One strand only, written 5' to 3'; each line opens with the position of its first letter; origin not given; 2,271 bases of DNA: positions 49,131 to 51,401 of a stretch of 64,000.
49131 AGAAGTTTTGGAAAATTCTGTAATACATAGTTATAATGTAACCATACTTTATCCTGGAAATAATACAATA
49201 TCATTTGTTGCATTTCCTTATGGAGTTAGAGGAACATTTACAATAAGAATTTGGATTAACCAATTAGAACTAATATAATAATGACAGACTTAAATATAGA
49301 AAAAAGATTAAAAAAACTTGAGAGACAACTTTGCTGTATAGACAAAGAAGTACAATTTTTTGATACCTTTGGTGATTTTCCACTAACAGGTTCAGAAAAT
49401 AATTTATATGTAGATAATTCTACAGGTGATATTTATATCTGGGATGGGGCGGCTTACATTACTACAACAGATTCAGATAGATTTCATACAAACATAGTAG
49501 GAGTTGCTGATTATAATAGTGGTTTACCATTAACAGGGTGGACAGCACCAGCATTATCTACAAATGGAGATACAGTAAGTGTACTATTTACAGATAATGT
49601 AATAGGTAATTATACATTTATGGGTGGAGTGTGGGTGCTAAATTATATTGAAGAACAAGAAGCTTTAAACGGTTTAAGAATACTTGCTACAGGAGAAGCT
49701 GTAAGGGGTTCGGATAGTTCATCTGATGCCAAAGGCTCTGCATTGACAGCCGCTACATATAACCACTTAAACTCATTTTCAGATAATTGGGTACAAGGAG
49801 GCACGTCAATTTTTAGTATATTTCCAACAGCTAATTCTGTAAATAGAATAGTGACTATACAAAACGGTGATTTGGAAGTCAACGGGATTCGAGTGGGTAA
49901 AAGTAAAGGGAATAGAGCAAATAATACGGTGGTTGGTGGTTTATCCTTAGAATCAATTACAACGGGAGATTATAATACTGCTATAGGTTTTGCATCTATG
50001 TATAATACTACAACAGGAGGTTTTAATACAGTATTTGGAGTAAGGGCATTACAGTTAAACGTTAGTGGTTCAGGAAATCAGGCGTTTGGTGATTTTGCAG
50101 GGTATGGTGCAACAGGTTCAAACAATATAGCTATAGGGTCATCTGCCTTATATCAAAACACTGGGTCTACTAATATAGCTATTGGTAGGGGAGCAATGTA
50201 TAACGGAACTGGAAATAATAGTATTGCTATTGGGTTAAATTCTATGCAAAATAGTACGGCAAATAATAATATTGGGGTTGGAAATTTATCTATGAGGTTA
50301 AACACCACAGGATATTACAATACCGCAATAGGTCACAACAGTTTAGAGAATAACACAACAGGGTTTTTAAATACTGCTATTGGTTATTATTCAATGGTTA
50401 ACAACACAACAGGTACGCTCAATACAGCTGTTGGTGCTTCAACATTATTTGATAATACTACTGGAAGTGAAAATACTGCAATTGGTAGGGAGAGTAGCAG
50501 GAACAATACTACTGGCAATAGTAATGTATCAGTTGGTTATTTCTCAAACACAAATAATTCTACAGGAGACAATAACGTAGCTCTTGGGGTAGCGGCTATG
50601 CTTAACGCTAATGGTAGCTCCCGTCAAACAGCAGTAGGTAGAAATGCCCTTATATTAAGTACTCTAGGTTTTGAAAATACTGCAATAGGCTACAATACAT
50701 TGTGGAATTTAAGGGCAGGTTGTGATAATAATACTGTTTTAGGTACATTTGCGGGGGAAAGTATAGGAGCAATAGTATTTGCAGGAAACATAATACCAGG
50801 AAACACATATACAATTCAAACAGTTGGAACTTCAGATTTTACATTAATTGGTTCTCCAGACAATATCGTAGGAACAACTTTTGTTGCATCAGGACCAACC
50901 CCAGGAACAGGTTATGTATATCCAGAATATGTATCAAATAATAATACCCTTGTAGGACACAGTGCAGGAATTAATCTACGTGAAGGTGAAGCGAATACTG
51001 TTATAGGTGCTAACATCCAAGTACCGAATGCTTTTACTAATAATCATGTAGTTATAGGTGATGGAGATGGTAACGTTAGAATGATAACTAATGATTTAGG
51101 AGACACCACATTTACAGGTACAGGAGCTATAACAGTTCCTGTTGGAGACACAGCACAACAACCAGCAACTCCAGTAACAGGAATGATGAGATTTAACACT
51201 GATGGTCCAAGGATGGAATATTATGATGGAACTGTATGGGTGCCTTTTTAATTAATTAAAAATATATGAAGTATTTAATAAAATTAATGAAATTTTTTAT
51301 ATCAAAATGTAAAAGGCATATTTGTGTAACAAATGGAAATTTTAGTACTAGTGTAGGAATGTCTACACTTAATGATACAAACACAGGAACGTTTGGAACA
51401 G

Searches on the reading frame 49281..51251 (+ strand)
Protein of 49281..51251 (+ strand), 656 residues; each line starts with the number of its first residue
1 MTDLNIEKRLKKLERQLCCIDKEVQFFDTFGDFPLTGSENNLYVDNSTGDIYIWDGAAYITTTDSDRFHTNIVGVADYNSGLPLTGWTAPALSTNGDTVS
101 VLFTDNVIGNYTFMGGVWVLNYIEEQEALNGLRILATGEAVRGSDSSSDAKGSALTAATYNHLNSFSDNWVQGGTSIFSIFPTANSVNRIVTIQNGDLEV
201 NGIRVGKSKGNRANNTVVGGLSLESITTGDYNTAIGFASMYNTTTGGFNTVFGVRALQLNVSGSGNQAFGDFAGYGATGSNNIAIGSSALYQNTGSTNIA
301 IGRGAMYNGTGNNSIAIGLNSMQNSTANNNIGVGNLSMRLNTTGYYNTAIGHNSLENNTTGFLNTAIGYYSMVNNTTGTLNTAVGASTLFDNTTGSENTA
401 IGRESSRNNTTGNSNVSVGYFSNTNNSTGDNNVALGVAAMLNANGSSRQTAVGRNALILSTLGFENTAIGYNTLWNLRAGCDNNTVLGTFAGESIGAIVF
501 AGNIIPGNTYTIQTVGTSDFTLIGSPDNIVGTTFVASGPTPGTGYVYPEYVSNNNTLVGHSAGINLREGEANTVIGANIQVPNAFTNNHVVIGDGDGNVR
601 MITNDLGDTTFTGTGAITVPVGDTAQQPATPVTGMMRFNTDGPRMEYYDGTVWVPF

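Call 10: search_protein_families(library=phrogs, proteins=[window:49281-51251:+], max_evalue=0.001)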
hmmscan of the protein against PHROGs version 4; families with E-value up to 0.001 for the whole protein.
window:49281-51251:+ (656 aa): 5 families
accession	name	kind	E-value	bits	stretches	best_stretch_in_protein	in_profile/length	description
phrog_6002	-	head and packaging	1.1e-37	130.2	3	309-422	684-794/1183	virion structural protein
phrog_4636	-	tail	9.7e-36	124.5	4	263-375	219-345/763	tail spike protein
phrog_23837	-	head and packaging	1.7e-31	110.6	2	194-375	190-377/507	virion structural protein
phrog_25721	-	unknown function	1.1e-07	32.2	1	615-654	39-78/340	-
phrog_8309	-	unknown function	8.6e-06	26.1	0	618-654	16-52/312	-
